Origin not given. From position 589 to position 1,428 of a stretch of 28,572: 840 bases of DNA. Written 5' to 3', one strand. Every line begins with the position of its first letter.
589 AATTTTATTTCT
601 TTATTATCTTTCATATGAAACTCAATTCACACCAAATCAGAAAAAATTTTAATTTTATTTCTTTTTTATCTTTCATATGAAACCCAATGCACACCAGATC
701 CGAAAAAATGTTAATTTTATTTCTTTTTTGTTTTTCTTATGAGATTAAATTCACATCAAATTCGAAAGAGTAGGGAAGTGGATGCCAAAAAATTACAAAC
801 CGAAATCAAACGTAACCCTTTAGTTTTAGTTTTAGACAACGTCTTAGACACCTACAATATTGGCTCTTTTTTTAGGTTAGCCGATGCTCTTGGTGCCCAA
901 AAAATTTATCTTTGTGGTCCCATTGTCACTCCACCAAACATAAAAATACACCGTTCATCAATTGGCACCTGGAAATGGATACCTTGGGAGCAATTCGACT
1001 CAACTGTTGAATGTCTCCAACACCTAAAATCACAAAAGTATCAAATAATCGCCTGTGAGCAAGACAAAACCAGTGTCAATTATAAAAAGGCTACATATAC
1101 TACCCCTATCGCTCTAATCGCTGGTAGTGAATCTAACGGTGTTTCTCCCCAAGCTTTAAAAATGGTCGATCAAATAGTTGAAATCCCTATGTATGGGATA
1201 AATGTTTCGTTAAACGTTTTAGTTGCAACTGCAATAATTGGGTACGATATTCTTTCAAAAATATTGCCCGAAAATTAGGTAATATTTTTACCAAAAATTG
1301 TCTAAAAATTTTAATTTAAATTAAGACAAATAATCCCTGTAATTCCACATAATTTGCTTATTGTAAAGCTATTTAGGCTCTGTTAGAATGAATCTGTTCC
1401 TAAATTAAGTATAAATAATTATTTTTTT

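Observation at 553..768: Chain of translationally coupled 21-aa mini-ORFs made from tandem copies of the methyltransferase 5' end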

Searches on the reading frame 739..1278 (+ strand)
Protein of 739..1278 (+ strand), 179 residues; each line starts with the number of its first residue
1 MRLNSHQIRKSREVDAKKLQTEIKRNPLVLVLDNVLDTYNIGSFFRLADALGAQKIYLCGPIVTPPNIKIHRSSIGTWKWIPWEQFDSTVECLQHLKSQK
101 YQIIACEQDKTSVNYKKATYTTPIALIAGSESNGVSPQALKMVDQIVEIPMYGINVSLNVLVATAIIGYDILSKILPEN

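Call 7: search_protein_families(library=pfam, proteins=[window:739-1278:+])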
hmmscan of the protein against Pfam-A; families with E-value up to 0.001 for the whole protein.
window:739-1278:+ (179 aa): 1 family
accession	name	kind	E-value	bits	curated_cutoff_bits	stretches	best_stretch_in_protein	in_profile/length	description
PF00588.24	SpoU_methylase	-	5e-36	124.3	29.7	1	28-169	2-142/142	SpoU rRNA Methylase family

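Call 10: find_encoding_contigs(protein=window:739-1278:+, flank=3000, max_places=10)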
Protein window:739-1278:+ (179 aa): 4 contigs read that carry it; 3 places shown.
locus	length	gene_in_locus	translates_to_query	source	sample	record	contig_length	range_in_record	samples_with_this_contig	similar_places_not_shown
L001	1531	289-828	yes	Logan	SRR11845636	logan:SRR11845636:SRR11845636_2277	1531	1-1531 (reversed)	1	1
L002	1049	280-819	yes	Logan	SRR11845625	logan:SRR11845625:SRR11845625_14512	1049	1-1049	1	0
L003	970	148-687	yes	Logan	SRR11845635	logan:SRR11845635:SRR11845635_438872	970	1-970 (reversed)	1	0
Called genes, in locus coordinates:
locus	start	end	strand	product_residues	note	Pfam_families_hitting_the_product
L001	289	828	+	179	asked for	PF00588:SpoU_methylase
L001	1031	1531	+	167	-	?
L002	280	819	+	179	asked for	PF00588:SpoU_methylase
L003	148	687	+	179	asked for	PF00588:SpoU_methylase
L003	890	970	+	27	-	?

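Call 11: find_homologous_proteins(query=window:739-1275:+, max_evalue=1e-10)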
Query window:739-1275:+ (179 aa): 3642 proteins with E <= 1e-10 among 3713 candidates; the best 120 are listed.
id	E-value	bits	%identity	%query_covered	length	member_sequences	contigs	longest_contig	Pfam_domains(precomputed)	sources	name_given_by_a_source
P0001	1.1e-113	395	100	100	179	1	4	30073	PF00588.25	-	-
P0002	4.6e-101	354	87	100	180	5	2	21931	PF00588.25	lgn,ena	-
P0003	3.6e-99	347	87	100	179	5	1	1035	PF00588.25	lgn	-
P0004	6.6e-98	343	85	100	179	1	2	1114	PF00588.25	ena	-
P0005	1.2e-97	342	84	100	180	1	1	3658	PF00588.25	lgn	-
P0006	2.7e-97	341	84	99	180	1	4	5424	PF00588.25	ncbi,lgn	-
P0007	4.8e-97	340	85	99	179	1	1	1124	PF00588.25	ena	-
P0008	1.2e-96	339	85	100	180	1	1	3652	PF00588.25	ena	-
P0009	1.2e-96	339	83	99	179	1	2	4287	PF00588.25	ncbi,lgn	-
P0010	8.1e-96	336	83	99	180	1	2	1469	PF00588.25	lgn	-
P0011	9.0e-96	336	83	99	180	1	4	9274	PF00588.25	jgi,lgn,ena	-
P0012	1.1e-95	336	83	100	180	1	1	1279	PF00588.25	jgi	jgi:tRNA G18 (ribose-2'-O)-methylase SpoU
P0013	7.5e-95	333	83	100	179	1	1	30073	PF00588.25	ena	-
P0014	2.0e-94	332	81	100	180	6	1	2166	PF00588.25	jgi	jgi:23S rRNA (guanosine2251-2'-O)-methyltransferase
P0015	2.1e-94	332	82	100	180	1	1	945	PF00588.25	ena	-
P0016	2.8e-94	331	81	100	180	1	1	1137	PF00588.25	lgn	-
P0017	7.4e-94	330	81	100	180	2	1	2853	PF00588.25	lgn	-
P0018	2.0e-93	329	81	99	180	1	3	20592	PF00588.25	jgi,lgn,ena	-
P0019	2.5e-93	328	82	100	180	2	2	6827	PF00588.25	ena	-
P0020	2.7e-93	328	80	100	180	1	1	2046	PF00588.25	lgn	-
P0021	3.8e-93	328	81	100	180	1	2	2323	PF00588.25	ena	-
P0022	6.7e-93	327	80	99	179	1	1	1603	PF00588.25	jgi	jgi:tRNA G18 (ribose-2'-O)-methylase SpoU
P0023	8.1e-93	327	81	99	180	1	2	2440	PF00588.25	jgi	jgi:tRNA G18 (ribose-2'-O)-methylase SpoU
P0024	1.0e-92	326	81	99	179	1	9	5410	PF00588.25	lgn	-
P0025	3.4e-92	325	81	98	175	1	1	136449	PF00588.25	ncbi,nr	ncbi:MAG: TrmH family RNA methyltransferase [Candidatus Shapirobacteria bacterium]|nr:TrmH family RN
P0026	3.6e-92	325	81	100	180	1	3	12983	PF00588.25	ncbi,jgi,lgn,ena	-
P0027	4.9e-92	324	80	100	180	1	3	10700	PF00588.25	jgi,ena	-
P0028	5.1e-92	324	81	99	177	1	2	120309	PF00588.25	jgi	jgi:tRNA G18 (ribose-2'-O)-methylase SpoU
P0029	5.1e-92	324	80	100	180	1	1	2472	PF00588.25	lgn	-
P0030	5.3e-92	324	81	99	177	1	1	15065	PF00588.25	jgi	jgi:tRNA G18 (ribose-2'-O)-methylase SpoU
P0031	5.3e-92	324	81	99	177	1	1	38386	PF00588.25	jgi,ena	-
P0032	6.3e-92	324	79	99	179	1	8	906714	PF00588.25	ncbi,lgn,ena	-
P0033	8.8e-92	323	82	99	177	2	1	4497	PF00588.25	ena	-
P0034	1.0e-91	323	78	100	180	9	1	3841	PF00588.25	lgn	-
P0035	1.1e-91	323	81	98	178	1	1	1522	PF00588.25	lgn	-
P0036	1.3e-91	323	81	98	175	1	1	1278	PF00588.25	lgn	-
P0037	2.7e-91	322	80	99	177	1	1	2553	PF00588.25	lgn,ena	-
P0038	3.5e-91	321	80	100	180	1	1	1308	PF00588.25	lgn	-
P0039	4.2e-91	321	80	99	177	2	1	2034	PF00588.25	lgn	-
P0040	9.4e-91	320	78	100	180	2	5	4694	PF00588.25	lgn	-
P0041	1.4e-90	319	75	99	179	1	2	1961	PF00588.25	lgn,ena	-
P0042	1.7e-90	319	80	99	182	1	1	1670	PF00588.25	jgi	jgi:23S rRNA (guanosine2251-2'-O)-methyltransferase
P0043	1.7e-90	319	77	99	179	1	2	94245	PF00588.25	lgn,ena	-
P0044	2.1e-90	319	79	99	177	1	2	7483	PF00588.25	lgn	-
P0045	2.3e-90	319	78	99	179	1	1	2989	PF00588.25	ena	-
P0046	3.2e-90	318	76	99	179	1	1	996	PF00588.25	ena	-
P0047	5.9e-90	317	79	99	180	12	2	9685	PF00588.25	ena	-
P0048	9.0e-90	317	79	100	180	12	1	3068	PF00588.25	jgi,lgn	jgi:tRNA G18 (ribose-2'-O)-methylase SpoU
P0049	1.1e-89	317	79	98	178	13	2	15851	PF00588.25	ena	-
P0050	1.1e-89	317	80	98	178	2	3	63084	PF00588.25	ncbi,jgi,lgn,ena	ncbi:MAG: TrmH family RNA methyltransferase [Candidatus Shapirobacteria bacterium]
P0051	1.1e-89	316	78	99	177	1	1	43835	PF00588.25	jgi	jgi:tRNA G18 (ribose-2'-O)-methylase SpoU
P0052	1.9e-89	316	77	99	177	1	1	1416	PF00588.25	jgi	jgi:tRNA G18 (ribose-2'-O)-methylase SpoU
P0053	2.6e-89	315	78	98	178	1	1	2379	PF00588.25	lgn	-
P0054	3.2e-89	315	77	100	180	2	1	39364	PF00588.25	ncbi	-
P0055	4.5e-89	315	78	100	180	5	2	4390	PF00588.25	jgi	jgi:tRNA G18 (ribose-2'-O)-methylase SpoU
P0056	5.4e-89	314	79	99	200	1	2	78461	PF00588.25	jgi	-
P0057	6.0e-89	314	78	98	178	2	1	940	PF00588.25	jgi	-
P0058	7.0e-89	314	78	98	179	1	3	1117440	PF00588.25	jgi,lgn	jgi:tRNA G18 (ribose-2'-O)-methylase SpoU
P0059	1.7e-88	313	77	99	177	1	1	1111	PF00588.25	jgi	jgi:23S rRNA (guanosine2251-2'-O)-methyltransferase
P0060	3.9e-88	311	76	99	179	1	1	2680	PF00588.25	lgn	-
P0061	4.7e-88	311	75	100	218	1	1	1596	PF00588.25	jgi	jgi:23S rRNA (guanosine2251-2'-O)-methyltransferase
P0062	6.8e-88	311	79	98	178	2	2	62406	PF00588.25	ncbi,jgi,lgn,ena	ncbi:MAG: TrmH family RNA methyltransferase [Candidatus Shapirobacteria bacterium]|jgi:tRNA G18 (rib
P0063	7.3e-88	311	75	100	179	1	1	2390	PF00588.25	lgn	-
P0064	9.0e-88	310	75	99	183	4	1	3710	PF00588.25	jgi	jgi:23S rRNA (guanosine2251-2'-O)-methyltransferase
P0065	9.8e-88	310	76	99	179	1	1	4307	PF00588.25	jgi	jgi:tRNA G18 (ribose-2'-O)-methylase SpoU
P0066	1.0e-87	310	77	99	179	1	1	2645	PF00588.25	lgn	-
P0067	1.2e-87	310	75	100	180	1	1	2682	PF00588.25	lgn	-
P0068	1.8e-87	309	78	98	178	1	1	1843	PF00588.25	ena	-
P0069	2.0e-87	309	75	100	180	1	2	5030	PF00588.25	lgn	-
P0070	3.1e-87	309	78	99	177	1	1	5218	PF00588.25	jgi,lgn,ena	-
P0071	3.4e-87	308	74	100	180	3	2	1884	PF00588.25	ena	-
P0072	3.6e-87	308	76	99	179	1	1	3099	PF00588.25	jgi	jgi:23S rRNA (guanosine2251-2'-O)-methyltransferase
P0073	4.1e-87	308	75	100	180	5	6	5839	PF00588.25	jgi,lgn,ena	-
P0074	4.2e-87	308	75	100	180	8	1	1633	PF00588.25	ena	-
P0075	1.5e-86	306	77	99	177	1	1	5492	PF00588.25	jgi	jgi:tRNA G18 (ribose-2'-O)-methylase SpoU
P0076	1.5e-86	306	73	99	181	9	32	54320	PF00588.25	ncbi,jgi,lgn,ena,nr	ncbi:MAG TPA: TrmH family RNA methyltransferase [Candidatus Woesebacteria bacterium]|nr:TrmH family 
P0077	2.0e-86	306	75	99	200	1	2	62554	PF00588.25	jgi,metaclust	metaclust:\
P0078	2.9e-86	305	79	97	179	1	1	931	PF00588.25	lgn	-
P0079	4.1e-86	305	76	98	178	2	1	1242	PF00588.25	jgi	jgi:tRNA G18 (ribose-2'-O)-methylase SpoU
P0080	5.2e-86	305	75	100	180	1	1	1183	PF00588.25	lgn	-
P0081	1.1e-85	304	75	98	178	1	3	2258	PF00588.25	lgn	-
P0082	1.3e-85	303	75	99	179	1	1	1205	PF00588.25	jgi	jgi:23S rRNA (guanosine2251-2'-O)-methyltransferase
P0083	1.5e-85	303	77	97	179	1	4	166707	PF00588.25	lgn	-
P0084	1.8e-85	303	74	100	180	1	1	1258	PF00588.25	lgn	-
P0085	4.3e-85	302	75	99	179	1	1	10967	PF00588.25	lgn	-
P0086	4.9e-85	301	74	100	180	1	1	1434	PF00588.25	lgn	-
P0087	5.5e-85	301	73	100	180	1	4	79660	PF00588.25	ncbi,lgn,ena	-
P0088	7.2e-85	301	75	98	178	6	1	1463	PF00588.25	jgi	jgi:23S rRNA (guanosine2251-2'-O)-methyltransferase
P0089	1.2e-84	300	73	98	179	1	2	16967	PF00588.25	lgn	-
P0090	1.6e-84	300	76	98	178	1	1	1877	PF00588.25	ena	-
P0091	5.0e-84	298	74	98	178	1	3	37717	PF00588.25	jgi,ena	-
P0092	5.8e-84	298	76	97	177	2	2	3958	PF00588.25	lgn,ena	-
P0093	1.4e-83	297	73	98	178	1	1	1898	PF00588.25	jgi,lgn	jgi:tRNA G18 (ribose-2'-O)-methylase SpoU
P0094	2.0e-83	296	75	98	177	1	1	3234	PF00588.25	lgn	-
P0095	3.0e-83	296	74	98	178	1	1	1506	PF00588.25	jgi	jgi:tRNA G18 (ribose-2'-O)-methylase SpoU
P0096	4.2e-83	295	74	98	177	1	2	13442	PF00588.25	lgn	-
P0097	5.5e-83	295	74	98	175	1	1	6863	PF00588.25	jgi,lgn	-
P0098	7.9e-83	294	73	97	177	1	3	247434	PF00588.25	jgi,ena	-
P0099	8.1e-83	294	73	98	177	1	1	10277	PF00588.25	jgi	jgi:23S rRNA (guanosine2251-2'-O)-methyltransferase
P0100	1.1e-82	294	73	98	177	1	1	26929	PF00588.25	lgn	-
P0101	1.2e-82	294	74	97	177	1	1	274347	PF00588.25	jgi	jgi:23S rRNA (guanosine2251-2'-O)-methyltransferase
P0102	1.6e-82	293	73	97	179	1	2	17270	PF00588.25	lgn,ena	-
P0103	1.7e-82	293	71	100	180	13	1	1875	PF00588.25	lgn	-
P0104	1.8e-82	293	78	92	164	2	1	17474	PF00588.25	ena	-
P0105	2.0e-82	293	72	98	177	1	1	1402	PF00588.25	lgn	-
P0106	2.2e-82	293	72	97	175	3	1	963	PF00588.25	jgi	-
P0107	2.4e-82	293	72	98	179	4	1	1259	PF00588.25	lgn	-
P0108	2.4e-82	293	81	89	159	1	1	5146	PF00588.25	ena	-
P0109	3.7e-82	292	74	100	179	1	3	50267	PF00588.25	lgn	-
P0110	5.5e-82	291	72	98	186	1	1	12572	PF00588.25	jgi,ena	-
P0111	7.2e-82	291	79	89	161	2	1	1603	PF00588.25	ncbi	-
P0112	7.3e-82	291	73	98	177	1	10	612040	PF00588.25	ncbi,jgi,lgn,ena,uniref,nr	ncbi:MAG: tRNA/rRNA methyltransferase [Candidatus Shapirobacteria bacterium GW2011_GWE1_38_10]|unire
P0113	7.7e-82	291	70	100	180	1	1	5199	PF00588.25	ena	-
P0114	7.8e-82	291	73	98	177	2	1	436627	PF00588.25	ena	-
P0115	9.5e-82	291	70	100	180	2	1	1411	PF00588.25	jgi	-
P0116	9.5e-82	291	70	98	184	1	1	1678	PF00588.25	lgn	-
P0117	1.2e-81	290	72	97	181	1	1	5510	PF00588.25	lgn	-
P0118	1.3e-81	290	71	98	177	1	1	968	PF00588.25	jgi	jgi:tRNA G18 (ribose-2'-O)-methylase SpoU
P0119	1.4e-81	290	70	100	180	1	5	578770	PF00588.25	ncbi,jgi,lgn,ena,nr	ncbi:MAG TPA: TrmH family RNA methyltransferase [Candidatus Woesebacteria bacterium]|nr:TrmH family 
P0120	2.2e-81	290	71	97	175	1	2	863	PF00588.25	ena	-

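Call 15: find_related_loci(query=window:739-1275:+, collection=metagenome_contigs, flank=2000)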
Query window:739-1275:+ (179 aa) in metagenome_contigs; peptide patterns used: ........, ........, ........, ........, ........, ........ (x = any residue, [..] = any of these).
600 stretches matched a pattern (row limit reached: there are more); 474 encode a relative of the query (tblastn E <= 1e-3); the best 80 are kept; 80 distinct loci.
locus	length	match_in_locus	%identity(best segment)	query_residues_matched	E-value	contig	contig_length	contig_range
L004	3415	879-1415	81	1-179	2e-100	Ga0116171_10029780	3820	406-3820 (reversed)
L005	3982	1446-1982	80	1-179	9e-98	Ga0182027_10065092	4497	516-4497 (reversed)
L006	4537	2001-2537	76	1-179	1e-94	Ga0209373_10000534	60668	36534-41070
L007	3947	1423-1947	79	1-175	2e-94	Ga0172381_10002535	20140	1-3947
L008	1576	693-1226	74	1-178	3e-100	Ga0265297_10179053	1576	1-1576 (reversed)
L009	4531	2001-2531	75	3-179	1e-91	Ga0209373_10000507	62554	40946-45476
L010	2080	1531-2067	72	1-179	2e-94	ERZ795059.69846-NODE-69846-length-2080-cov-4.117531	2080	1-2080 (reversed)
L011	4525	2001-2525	74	1-175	2e-90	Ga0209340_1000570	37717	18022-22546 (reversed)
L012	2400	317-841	74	1-175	2e-93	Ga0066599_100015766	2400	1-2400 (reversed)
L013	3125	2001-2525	74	1-175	1e-90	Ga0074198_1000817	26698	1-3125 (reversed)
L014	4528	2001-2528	73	1-176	3e-90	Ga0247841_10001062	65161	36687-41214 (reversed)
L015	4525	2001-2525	73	1-175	2e-89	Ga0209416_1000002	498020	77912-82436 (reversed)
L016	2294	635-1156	72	1-174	2e-92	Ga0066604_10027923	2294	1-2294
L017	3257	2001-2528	72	1-176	9e-90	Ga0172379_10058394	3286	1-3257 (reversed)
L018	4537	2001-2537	70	1-179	1e-88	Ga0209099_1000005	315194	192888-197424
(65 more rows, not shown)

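Call 16: find_related_loci(query=window:739-1275:+, collection=genome_contigs, flank=2000)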
Query window:739-1275:+ (179 aa) in genome_contigs; peptide patterns used: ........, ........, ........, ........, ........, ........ (x = any residue, [..] = any of these).
599 stretches matched a pattern (row limit reached: there are more); 481 encode a relative of the query (tblastn E <= 1e-3); the best 80 are kept; 80 distinct loci.
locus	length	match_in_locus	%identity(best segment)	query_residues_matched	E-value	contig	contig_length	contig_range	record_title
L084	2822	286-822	85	1-179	3e-108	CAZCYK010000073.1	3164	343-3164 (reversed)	MAG TPA_asm: uncultured Gammaproteobacteria bacterium isolate SRP263991_co6_449 genome assembly, contig: NODE_59015_leng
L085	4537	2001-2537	86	1-179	1e-104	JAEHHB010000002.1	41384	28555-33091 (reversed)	Candidatus Shapirobacteria bacterium S2_F12 S2_F12__2, whole genome shotgun sequence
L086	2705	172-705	83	1-178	6e-105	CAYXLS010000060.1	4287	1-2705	MAG TPA_asm: uncultured Gammaproteobacteria bacterium isolate SRP192927_co7_326 genome assembly, contig: NODE_51513_leng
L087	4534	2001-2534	81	1-178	1e-99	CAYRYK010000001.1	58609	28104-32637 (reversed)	MAG TPA_asm: uncultured Gammaproteobacteria bacterium isolate SRP216815_co1_67 genome assembly, contig: NODE_573_length_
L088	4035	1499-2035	81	1-179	1e-99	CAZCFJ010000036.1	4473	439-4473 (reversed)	MAG TPA_asm: uncultured Gammaproteobacteria bacterium isolate SRP089250_co1_26 genome assembly, contig: NODE_39228_lengt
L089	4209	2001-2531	80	1-177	1e-98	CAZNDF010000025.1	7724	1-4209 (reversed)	MAG TPA_asm: uncultured Gammaproteobacteria bacterium isolate SRP192927_co2_67 genome assembly, contig: NODE_20164_lengt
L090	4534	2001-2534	79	1-178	8e-99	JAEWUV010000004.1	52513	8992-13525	MAG: Candidatus Parcubacteria bacterium isolate OH_SDB_33 k127_1134842, whole genome shotgun sequence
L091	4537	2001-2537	79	1-179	7e-99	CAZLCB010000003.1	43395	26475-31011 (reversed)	MAG TPA_asm: uncultured Gammaproteobacteria bacterium isolate SRP239243_co1_273 genome assembly, contig: NODE_1071_lengt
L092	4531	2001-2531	80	1-177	1e-98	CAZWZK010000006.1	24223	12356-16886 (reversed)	MAG TPA_asm: uncultured Gammaproteobacteria bacterium isolate SRP294416_co1_742 genome assembly, contig: NODE_3879_lengt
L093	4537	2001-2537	76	1-179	2e-98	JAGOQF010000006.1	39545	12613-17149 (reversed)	Candidatus Shapirobacteria bacterium isolate Go_SlDig_bin_387 Go_SlDig_2663_length_39545_cov_7.851286, whole genome shot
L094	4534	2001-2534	79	1-178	2e-96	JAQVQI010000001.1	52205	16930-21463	MAG: Candidatus Shapirobacteria bacterium isolate STF1_223 NODE_1200_length_52205_cov_5.761492_Sandtown_F1, whole genome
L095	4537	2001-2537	77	1-179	3e-96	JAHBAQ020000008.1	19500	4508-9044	MAG: Candidatus Shapirobacteria bacterium isolate AQU-07 c_000000115354, whole genome shotgun sequence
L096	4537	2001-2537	77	1-179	5e-96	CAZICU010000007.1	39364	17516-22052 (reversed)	MAG TPA_asm: uncultured Gammaproteobacteria bacterium isolate SRP263991_co2_418 genome assembly, contig: NODE_888_length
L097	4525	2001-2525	79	1-175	2e-95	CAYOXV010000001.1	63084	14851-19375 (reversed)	MAG TPA_asm: uncultured Gammaproteobacteria bacterium isolate binchicken_co173_477 genome assembly, contig: NODE_1568_le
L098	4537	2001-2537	75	1-179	4e-95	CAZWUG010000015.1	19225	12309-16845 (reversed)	MAG TPA_asm: uncultured Gammaproteobacteria bacterium isolate SRP192927_co2_814 genome assembly, contig: NODE_4433_lengt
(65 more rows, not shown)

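Call 22: find_encoding_contigs(protein=P0002, flank=1500, max_places=4)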
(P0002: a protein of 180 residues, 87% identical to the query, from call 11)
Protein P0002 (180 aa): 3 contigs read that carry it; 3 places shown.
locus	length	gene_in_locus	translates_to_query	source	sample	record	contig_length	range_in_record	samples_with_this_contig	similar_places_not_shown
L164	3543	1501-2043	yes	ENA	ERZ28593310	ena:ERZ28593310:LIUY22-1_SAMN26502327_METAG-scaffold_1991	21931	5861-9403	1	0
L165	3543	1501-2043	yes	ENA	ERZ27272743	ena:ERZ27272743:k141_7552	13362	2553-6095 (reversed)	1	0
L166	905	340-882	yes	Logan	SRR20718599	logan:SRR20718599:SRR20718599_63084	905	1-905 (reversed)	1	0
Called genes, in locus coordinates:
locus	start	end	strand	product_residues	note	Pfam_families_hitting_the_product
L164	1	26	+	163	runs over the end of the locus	-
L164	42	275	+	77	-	PF13370:Fer4_13, PF13459:Fer4_15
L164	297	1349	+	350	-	-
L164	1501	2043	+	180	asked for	PF00588:SpoU_methylase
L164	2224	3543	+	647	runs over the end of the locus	PF02518:HATPase_c, PF00204:DNA_gyraseB, PF01751:Toprim, PF00986:DNA_gyraseB_C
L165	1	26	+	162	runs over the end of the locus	-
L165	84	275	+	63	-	PF13459:Fer4_15, PF13370:Fer4_13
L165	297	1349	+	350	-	-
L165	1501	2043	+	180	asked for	PF00588:SpoU_methylase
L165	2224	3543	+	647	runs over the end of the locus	PF02518:HATPase_c, PF00204:DNA_gyraseB, PF01751:Toprim, PF00986:DNA_gyraseB_C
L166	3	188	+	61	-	?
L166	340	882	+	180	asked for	PF00588:SpoU_methylase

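Call 23: find_encoding_contigs(protein=P0013, flank=1500, max_places=4)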
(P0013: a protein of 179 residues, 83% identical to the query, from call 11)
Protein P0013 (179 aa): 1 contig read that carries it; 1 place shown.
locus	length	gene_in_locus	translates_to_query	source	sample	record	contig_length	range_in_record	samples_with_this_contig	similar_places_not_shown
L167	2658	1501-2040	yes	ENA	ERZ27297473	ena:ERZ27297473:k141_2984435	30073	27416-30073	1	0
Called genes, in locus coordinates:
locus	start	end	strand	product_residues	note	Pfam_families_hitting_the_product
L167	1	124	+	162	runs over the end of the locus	-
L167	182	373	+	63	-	PF13459:Fer4_15, PF13370:Fer4_13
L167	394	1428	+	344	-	-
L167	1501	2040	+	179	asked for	PF00588:SpoU_methylase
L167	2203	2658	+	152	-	?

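Call 24: find_encoding_contigs(protein=P0005, flank=1000, max_places=3)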
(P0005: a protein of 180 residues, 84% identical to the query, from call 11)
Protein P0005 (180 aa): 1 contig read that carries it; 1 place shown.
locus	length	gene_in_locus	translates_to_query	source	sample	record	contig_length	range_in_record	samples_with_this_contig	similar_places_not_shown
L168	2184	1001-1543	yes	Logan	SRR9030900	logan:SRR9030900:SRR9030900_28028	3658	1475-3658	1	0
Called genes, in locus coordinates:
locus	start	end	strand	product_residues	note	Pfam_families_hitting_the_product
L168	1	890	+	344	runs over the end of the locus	-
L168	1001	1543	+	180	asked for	PF00588:SpoU_methylase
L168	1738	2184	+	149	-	?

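Call 25: find_encoding_contigs(protein=P0006, flank=1000, max_places=3)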
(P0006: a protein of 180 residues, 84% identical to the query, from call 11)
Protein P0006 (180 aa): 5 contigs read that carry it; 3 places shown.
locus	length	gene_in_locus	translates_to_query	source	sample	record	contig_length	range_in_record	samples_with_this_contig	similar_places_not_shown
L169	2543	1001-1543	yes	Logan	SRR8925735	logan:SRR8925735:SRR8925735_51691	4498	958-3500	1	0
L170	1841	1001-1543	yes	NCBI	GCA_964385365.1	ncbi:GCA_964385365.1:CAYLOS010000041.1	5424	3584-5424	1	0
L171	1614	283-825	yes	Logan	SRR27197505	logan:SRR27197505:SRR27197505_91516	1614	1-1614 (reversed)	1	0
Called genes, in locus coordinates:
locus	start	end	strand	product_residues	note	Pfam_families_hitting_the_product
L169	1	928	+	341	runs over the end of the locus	-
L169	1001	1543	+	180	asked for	PF00588:SpoU_methylase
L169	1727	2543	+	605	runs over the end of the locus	?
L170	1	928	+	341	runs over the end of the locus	-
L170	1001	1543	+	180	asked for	PF00588:SpoU_methylase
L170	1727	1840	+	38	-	?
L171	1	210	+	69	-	?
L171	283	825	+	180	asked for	PF00588:SpoU_methylase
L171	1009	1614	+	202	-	?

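Call 26: find_encoding_contigs(protein=P0008, flank=1000, max_places=3)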
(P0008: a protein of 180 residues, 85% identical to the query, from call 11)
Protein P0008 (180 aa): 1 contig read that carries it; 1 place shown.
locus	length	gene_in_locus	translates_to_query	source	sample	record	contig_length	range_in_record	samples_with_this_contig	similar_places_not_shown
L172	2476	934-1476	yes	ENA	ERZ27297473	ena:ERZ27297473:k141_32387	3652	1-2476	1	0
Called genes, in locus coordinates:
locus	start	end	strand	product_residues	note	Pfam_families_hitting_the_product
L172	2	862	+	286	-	?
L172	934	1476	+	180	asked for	PF00588:SpoU_methylase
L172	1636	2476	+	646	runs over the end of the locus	PF02518:HATPase_c, PF00204:DNA_gyraseB, PF01751:Toprim, PF00986:DNA_gyraseB_C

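Call 27: find_encoding_contigs(protein=P0011, flank=1000, max_places=3)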
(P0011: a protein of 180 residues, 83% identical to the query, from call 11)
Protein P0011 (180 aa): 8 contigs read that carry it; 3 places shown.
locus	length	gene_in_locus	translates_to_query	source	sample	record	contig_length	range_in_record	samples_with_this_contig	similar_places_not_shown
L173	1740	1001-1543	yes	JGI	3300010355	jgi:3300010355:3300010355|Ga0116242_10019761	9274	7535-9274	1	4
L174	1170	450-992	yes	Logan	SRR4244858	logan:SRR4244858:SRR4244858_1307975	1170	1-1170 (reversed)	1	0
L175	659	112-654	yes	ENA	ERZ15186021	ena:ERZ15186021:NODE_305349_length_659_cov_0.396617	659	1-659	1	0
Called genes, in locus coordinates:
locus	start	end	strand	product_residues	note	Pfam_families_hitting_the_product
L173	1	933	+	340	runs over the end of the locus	-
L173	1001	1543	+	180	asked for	PF00588:SpoU_methylase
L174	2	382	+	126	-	?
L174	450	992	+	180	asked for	PF00588:SpoU_methylase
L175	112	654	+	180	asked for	PF00588:SpoU_methylase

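Call 32: find_encoding_contigs(protein=P0003, flank=1000, max_places=4)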
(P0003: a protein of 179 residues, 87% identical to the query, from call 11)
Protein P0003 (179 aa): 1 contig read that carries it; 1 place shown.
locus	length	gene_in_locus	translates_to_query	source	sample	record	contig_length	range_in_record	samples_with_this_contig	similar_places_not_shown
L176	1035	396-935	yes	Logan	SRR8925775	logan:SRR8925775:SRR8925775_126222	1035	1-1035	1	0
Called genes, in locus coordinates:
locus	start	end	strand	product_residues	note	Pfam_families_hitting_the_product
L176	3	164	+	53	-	?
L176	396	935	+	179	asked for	PF00588:SpoU_methylase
